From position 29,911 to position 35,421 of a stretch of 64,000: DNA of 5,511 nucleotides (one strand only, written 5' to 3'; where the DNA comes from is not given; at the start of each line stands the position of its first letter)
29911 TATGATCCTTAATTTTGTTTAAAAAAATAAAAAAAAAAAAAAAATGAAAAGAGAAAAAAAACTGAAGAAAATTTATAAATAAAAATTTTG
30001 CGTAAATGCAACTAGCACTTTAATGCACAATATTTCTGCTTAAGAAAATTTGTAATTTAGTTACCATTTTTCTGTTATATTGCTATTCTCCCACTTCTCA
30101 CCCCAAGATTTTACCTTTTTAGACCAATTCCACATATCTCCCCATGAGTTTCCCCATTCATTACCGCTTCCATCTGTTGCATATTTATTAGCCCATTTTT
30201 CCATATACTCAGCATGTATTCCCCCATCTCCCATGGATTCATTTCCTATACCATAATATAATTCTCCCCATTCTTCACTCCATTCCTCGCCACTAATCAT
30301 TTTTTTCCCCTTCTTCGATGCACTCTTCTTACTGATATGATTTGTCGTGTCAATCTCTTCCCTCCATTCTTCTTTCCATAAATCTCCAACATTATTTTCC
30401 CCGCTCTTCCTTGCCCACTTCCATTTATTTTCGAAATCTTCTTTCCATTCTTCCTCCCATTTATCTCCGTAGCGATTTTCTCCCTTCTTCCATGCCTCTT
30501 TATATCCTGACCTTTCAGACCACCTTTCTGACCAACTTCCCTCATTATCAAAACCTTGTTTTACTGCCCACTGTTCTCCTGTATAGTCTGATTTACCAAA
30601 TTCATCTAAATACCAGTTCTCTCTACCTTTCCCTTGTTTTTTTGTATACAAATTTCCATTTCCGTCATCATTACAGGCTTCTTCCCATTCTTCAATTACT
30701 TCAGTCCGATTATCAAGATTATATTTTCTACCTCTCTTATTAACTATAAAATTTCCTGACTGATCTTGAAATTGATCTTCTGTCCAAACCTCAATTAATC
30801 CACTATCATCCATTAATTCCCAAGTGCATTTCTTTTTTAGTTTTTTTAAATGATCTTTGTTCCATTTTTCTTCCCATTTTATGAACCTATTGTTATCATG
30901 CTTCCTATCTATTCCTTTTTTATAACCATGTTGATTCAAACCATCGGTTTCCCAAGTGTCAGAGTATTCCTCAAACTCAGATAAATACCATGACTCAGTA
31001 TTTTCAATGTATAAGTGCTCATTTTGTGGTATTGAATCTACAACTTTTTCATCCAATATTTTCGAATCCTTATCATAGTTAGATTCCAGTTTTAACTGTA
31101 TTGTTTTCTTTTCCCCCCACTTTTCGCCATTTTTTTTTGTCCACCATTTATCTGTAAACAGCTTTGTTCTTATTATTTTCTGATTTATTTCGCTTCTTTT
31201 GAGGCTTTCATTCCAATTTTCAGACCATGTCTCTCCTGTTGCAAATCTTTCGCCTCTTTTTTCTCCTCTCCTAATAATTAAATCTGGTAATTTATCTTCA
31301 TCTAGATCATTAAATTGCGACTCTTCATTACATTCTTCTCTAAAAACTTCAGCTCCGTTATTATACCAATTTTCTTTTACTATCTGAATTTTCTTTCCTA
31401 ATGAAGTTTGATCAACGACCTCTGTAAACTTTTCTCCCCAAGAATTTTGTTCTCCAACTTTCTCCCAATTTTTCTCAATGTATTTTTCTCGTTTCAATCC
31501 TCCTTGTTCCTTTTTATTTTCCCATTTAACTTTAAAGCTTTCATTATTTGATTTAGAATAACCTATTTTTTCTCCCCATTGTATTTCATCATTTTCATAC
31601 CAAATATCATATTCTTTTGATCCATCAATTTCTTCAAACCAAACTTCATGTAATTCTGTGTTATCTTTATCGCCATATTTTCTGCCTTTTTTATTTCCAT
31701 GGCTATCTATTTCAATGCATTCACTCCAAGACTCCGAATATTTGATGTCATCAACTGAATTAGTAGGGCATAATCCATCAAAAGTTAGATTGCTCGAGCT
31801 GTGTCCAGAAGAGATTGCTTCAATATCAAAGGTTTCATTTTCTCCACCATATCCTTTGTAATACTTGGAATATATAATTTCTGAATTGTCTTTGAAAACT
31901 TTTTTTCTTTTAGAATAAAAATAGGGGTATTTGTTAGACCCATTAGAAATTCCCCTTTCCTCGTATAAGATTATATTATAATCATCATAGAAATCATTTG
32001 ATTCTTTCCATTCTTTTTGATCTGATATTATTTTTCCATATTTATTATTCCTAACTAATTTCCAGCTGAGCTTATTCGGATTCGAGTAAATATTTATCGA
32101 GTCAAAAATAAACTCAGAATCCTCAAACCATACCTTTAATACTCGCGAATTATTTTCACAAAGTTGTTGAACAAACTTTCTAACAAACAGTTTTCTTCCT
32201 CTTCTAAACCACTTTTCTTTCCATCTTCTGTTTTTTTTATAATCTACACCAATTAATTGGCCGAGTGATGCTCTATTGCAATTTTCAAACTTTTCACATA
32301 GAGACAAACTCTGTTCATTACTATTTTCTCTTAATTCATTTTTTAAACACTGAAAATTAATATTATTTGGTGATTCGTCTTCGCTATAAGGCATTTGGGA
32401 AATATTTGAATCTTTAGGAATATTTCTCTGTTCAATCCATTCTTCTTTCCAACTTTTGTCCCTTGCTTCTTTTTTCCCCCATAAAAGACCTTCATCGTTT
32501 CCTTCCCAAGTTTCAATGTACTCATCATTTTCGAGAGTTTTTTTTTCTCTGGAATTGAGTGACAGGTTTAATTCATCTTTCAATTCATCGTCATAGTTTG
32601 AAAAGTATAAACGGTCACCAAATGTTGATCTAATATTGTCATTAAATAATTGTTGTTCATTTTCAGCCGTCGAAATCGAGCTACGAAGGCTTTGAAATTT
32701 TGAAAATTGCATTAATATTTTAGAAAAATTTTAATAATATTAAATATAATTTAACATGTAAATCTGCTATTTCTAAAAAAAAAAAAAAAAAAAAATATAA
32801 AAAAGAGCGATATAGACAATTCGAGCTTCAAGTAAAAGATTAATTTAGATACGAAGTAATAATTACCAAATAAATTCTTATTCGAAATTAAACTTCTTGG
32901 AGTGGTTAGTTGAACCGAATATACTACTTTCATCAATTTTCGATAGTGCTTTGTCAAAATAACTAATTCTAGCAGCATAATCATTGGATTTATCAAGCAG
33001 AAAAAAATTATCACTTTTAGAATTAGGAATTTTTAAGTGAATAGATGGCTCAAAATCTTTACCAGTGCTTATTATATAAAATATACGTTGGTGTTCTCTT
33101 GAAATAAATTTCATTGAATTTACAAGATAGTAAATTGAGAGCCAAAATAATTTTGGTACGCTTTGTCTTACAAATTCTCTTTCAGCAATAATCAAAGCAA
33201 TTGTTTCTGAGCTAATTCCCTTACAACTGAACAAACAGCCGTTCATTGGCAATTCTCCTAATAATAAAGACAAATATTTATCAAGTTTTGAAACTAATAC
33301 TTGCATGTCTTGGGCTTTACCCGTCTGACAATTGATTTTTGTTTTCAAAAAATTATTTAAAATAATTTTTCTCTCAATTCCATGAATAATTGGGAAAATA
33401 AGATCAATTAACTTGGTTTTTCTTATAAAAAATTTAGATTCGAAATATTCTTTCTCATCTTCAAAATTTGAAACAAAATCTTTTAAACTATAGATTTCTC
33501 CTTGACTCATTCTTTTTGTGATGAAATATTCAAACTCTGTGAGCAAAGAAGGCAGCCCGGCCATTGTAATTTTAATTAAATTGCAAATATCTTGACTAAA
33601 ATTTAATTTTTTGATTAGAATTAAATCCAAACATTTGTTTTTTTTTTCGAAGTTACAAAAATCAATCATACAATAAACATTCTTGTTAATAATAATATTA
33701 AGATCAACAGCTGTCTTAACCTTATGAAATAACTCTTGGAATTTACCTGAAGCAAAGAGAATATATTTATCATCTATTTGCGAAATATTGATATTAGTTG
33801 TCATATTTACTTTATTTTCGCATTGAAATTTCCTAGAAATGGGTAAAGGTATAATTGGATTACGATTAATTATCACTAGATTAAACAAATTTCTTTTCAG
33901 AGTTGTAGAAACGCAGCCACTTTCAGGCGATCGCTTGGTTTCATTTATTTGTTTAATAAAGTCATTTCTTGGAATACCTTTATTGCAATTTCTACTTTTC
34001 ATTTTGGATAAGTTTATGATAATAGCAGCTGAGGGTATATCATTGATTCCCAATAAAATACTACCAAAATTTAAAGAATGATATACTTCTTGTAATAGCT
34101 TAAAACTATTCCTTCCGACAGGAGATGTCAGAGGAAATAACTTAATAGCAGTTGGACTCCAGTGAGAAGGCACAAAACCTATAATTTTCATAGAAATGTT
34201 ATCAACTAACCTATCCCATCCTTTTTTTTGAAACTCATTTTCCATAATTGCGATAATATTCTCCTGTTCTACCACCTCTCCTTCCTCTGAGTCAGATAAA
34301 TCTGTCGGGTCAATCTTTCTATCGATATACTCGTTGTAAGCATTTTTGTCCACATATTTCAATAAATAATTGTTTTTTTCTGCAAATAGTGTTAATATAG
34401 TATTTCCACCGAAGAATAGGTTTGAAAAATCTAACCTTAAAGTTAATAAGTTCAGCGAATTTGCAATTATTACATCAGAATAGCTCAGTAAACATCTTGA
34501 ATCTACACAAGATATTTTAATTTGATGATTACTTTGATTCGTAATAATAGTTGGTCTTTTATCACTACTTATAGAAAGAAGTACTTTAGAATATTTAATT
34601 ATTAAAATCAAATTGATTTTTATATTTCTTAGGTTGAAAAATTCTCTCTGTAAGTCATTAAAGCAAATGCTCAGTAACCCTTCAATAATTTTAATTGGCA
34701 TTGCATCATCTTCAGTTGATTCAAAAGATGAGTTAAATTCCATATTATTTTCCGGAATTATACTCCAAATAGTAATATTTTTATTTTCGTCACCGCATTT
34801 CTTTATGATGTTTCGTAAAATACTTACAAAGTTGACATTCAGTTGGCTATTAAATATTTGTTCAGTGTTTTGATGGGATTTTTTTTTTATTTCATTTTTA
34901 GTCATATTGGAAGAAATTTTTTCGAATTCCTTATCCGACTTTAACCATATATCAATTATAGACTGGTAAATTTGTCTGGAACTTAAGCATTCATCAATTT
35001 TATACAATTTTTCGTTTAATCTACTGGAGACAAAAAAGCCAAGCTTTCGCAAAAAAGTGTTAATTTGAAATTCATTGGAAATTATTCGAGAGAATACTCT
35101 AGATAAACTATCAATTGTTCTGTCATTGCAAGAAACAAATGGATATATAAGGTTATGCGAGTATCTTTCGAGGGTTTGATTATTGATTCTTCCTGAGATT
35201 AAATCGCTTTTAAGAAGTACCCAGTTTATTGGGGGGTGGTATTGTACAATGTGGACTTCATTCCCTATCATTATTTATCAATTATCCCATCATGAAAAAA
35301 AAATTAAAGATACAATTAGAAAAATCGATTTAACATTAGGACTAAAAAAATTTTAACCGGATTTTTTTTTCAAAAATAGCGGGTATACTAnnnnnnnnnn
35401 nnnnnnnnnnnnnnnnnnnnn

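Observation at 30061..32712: Tryptophan-rich acidic/basic tandem-repeat protein with no obvious family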

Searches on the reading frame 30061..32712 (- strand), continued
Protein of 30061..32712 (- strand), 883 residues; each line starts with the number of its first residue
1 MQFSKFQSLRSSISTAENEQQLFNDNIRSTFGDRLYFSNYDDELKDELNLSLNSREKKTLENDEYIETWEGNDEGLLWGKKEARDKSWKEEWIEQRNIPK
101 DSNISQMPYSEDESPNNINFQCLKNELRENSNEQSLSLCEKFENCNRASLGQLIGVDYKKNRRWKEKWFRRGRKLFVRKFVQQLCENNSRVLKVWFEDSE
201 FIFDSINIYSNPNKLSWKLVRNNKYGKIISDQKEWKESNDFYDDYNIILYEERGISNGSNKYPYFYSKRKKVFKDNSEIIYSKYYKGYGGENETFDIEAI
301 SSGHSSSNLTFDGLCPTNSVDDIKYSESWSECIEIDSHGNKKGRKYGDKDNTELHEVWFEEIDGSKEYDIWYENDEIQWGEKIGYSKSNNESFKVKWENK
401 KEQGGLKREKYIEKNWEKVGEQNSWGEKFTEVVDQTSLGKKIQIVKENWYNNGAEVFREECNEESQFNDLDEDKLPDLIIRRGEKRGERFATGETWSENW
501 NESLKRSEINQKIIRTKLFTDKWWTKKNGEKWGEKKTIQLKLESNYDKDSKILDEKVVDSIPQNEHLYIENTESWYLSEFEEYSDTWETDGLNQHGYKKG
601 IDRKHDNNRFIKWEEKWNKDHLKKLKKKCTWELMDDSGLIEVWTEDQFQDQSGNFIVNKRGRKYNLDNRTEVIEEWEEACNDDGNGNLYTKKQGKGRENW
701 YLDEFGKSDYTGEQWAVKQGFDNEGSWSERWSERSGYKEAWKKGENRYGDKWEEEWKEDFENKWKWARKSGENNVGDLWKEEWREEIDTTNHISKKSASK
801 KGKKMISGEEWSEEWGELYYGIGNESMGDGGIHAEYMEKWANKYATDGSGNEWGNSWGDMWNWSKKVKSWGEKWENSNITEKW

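Call 33: list_cluster_members(proteins=[P0019, P0020, P0021, P0022, P0023, P0024, P0025, P0026, P0027, P0029])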
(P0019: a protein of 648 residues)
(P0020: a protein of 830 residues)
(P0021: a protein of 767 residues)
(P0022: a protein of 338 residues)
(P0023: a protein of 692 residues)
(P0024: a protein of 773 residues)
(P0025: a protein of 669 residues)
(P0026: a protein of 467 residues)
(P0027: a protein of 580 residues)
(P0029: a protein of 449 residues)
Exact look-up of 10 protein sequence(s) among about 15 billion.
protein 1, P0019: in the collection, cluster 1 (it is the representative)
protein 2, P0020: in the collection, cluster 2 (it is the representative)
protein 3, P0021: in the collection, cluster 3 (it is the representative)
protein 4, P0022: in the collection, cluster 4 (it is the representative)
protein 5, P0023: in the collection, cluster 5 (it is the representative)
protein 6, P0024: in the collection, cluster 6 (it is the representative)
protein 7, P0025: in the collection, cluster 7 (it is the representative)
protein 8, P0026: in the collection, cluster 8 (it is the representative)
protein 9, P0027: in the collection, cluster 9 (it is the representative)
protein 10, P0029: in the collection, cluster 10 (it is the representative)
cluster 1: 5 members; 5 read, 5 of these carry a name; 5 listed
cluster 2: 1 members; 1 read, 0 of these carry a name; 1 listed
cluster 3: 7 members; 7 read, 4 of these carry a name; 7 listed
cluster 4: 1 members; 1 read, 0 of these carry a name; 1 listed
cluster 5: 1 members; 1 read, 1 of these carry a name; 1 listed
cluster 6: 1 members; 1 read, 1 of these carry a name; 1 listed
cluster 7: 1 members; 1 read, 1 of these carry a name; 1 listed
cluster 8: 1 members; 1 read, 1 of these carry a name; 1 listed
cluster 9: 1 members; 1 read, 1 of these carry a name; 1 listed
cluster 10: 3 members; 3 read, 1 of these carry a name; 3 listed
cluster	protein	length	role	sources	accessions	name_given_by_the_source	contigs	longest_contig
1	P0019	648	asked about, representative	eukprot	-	GHVP01059528.1.p1 GENE.GHVP01059528.1~~GHVP01059528.1.p1 ORF type:complete len:660 ...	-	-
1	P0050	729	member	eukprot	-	GHVP01059523.1.p1 GENE.GHVP01059523.1~~GHVP01059523.1.p1 ORF type:complete len:730 ...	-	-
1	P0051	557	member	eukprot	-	GHVP01059517.1.p1 GENE.GHVP01059517.1~~GHVP01059517.1.p1 ORF type:complete len:558 ...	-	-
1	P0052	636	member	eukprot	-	GHVP01059521.1.p1 GENE.GHVP01059521.1~~GHVP01059521.1.p1 ORF type:complete len:637 ...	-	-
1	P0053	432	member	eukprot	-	GHVP01059516.1.p1 GENE.GHVP01059516.1~~GHVP01059516.1.p1 ORF type:complete len:433 ...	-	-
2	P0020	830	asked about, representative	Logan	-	-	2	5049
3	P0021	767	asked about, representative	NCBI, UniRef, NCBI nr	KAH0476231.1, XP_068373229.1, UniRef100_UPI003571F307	MAG: hypothetical protein KVP17_003903 [Porospora cf. gigantea B] | uncharacterized protein n=1 Tax=Porospora cf. gigantea B TaxID=2853592 RepID=UPI003571F307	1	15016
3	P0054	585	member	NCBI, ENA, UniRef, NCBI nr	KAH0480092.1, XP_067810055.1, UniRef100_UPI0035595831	MAG: uncharacterized protein KVP18_003716 [Porospora cf. gigantea A] | uncharacterized protein n=1 Tax=Porospora cf. gigantea A TaxID=2853593 RepID=UPI0035595831 | MAG: hypothetical protein KVP18_003716 [Porospora cf. gigantea A]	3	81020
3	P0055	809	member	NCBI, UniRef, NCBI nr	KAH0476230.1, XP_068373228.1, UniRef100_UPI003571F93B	MAG: hypothetical protein KVP17_003903 [Porospora cf. gigantea B] | uncharacterized protein n=1 Tax=Porospora cf. gigantea B TaxID=2853592 RepID=UPI003571F93B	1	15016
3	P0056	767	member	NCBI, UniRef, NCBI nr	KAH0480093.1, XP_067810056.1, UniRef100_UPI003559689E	MAG: uncharacterized protein KVP18_003716 [Porospora cf. gigantea A] | uncharacterized protein n=1 Tax=Porospora cf. gigantea A TaxID=2853593 RepID=UPI003559689E | MAG: hypothetical protein KVP18_003716 [Porospora cf. gigantea A]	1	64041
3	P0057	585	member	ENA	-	-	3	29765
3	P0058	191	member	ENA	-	-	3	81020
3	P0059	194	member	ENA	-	-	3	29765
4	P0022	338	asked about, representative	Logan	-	-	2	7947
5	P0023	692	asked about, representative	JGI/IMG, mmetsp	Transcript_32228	Transcript_32228/g.94203 ORF Transcript_32228/g.94203 Transcript_32228/m.94203 ...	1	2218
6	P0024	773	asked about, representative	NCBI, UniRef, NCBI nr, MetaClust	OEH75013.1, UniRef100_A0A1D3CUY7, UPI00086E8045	AT hook motif-containing protein [Cyclospora cayetanensis] | AT hook motif-containing protein n=1 Tax=Cyclospora cayetanensis TaxID=88456 ... | status=active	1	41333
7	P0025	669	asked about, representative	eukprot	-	GHVS01080458.1.p1 GENE.GHVS01080458.1~~GHVS01080458.1.p1 ORF type:complete len:670 ...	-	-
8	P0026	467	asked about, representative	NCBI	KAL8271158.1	hypothetical protein Esti_004926 [Eimeria stiedai]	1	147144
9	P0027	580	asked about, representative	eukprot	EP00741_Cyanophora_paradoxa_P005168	tig00000863_g5010.t1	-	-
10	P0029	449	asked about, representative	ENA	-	-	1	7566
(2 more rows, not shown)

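Call 37: find_homologous_proteins(query=A2, max_evalue=0.001)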
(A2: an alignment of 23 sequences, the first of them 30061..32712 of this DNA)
Query A2 (23 sequences) (883 aa, profile of the alignment): 8 proteins with E <= 0.001 among 8000 candidates.
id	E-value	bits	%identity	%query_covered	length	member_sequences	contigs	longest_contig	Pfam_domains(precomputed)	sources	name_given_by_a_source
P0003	5.5e-220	751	76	100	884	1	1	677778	PF28232.1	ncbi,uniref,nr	ncbi:uncharacterized protein cubi_02955 [Cryptosporidium ubiquitum]|uniref:Uncharacterized protein n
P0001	9.5e-218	744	100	100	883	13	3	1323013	PF28232.1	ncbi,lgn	ncbi:hypothetical protein CPHLJ_7g2820 [Cryptosporidium parvum]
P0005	5.1e-214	731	65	100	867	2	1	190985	PF28232.1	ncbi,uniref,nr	ncbi:hypothetical protein OJ253_2299 [Cryptosporidium canis]|uniref:Uncharacterized protein n=1 Tax=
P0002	1.2e-213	730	83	100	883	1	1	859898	PF28232.1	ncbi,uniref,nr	ncbi:AT hook motif-containing [Cryptosporidium sp. chipmunk genotype I]|uniref:AT hook motif-contain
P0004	2.4e-205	703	70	100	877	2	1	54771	PF28232.1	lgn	-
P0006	8.8e-204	698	53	100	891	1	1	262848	-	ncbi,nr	ncbi:putative at hook motif protein [Cryptosporidium felis]|nr:putative at hook motif protein [Crypt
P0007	1.3e-199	684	49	100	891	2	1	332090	PF28232.1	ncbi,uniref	ncbi:hypothetical protein RS030_152345 [Cryptosporidium xiaoi]|uniref:Uncharacterized protein n=1 Ta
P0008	2.1e-182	627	49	100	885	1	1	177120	PF28232.1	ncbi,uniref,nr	ncbi:hypothetical protein FG386_001600 [Cryptosporidium ryanae]|uniref:uncharacterized protein n=1 T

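Call 40: search_protein_families(library=pfam, alignment_id=A2, max_evalue=0.01)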
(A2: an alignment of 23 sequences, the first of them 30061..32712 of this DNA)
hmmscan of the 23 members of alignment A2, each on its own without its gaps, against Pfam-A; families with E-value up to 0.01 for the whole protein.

A. member 1, window:30061-32712:- (883 aa): 0 families

B. families by the number of members that match (of 23 scanned): 0 families

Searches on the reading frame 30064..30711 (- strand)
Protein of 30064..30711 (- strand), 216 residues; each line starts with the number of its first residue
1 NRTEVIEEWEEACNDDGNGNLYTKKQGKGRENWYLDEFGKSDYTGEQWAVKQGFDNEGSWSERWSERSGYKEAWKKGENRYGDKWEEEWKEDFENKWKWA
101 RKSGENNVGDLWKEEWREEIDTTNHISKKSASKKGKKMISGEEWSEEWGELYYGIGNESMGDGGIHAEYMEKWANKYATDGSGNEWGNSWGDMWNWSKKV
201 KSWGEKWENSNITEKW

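Call 41: find_homologous_proteins(query=A3, max_evalue=0.001)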
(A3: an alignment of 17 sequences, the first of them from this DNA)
Query A3 (17 sequences) (216 aa, profile of the alignment): 1 proteins with E <= 0.001 among 683 candidates.
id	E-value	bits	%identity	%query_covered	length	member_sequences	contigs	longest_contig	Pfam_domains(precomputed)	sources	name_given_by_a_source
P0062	2.1e-11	62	33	76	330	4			PF28232.1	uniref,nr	uniref:Uncharacterized protein isoform X3 n=1 Tax=Nicotiana tabacum TaxID=4097 RepID=A0A1S4CSP1_TOBA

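Call 44: search_solved_structures(query=A3, max_evalue=10, show_alignments=2)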
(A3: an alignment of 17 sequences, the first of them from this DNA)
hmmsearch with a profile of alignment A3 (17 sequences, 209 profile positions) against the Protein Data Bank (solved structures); distinct sequences matched with E-value up to 10: 0.

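Call 55: list_cluster_members(proteins=[P0062])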
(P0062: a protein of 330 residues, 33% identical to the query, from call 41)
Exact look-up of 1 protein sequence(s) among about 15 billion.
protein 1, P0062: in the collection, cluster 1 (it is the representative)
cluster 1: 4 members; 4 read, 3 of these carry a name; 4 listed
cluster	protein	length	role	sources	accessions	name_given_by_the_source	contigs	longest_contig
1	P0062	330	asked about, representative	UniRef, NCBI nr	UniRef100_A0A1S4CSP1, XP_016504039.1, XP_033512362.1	Uncharacterized protein isoform X3 n=1 Tax=Nicotiana tabacum TaxID=4097 ... | PREDICTED: uncharacterized protein LOC107822060 isoform X3 [Nicotiana tabacum]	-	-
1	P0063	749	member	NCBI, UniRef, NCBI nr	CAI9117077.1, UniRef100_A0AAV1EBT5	OLC1v1018401C1 [Oldenlandia corymbosa var. corymbosa] | OLC1v1018401C1 n=1 Tax=Oldenlandia corymbosa var. corymbosa TaxID=529605 ...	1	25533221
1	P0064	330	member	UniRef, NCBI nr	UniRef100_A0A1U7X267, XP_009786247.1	Uncharacterized protein LOC104234391 isoform X3 n=1 Tax=Nicotiana sylvestris TaxID=4096 ... | PREDICTED: uncharacterized protein LOC104234391 isoform X3 [Nicotiana sylvestris]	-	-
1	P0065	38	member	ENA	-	-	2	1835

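Call 73: predict_structure(alignment_id=A3)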
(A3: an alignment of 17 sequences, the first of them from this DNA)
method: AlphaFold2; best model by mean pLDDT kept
length: 216 residues; sequences in the alignment: 17
mean_pLDDT: 91.0   pTM: 0.80
mean pLDDT of the five models: 91.0, 90.6, 90.2, 89.8, 89.4
residues with pLDDT >= 90: 166; 70-90: 32; 50-70: 10; < 50: 8
segments of 3 or more residues with pLDDT < 50: 157-164
pLDDT, mean of each block of 10 residues (from residue 1): 70 87 91 93 93 96 97 98 98 96 98 97 92 97 98 65 60 97 97 90 97 97
secondary structure, 60 per line:
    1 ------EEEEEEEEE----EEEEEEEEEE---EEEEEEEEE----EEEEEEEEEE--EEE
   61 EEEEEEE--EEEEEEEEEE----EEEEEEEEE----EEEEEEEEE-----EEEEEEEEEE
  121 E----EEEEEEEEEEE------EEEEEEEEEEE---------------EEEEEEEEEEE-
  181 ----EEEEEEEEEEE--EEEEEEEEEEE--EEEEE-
elements in order: E7-15 E20-29 E33-41 E46-55 E58-67 E70-79 E84-92 E97-105 E111-121 E126-136 E143-153 E169-179 E185-195 E198-208 E211-215

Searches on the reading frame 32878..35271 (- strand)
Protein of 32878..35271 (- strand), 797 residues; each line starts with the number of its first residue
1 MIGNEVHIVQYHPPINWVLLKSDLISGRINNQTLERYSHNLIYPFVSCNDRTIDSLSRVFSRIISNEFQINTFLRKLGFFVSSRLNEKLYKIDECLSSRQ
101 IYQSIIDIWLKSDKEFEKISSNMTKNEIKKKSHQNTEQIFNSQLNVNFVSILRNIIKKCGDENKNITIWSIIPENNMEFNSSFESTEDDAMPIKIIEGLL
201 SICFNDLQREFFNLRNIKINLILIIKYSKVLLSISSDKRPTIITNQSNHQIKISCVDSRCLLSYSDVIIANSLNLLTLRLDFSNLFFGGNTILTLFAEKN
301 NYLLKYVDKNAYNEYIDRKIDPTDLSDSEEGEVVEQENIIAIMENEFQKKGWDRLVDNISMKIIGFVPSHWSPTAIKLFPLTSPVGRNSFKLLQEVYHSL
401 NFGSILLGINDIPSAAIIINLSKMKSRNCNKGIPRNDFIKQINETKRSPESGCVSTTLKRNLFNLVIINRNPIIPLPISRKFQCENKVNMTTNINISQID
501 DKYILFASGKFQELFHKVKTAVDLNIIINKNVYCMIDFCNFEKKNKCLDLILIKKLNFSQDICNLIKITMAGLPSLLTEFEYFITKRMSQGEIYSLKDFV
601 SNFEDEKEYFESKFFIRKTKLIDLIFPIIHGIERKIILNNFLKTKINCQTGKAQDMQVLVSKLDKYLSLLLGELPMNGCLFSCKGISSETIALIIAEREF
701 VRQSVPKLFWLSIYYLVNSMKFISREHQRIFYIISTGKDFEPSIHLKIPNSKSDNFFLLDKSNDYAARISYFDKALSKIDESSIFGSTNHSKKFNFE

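Call 3: search_protein_families(library=pfam, proteins=[window:32878-35271:-], max_evalue=1)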
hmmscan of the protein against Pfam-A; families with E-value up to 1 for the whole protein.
window:32878-35271:- (797 aa): 1 family
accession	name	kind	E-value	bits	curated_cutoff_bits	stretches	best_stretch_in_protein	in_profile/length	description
PF10421.14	OAS1_C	-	0.02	14.9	19.9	1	196-227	20-52/188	2'-5'-oligoadenylate synthetase 1, domain 2, C-terminus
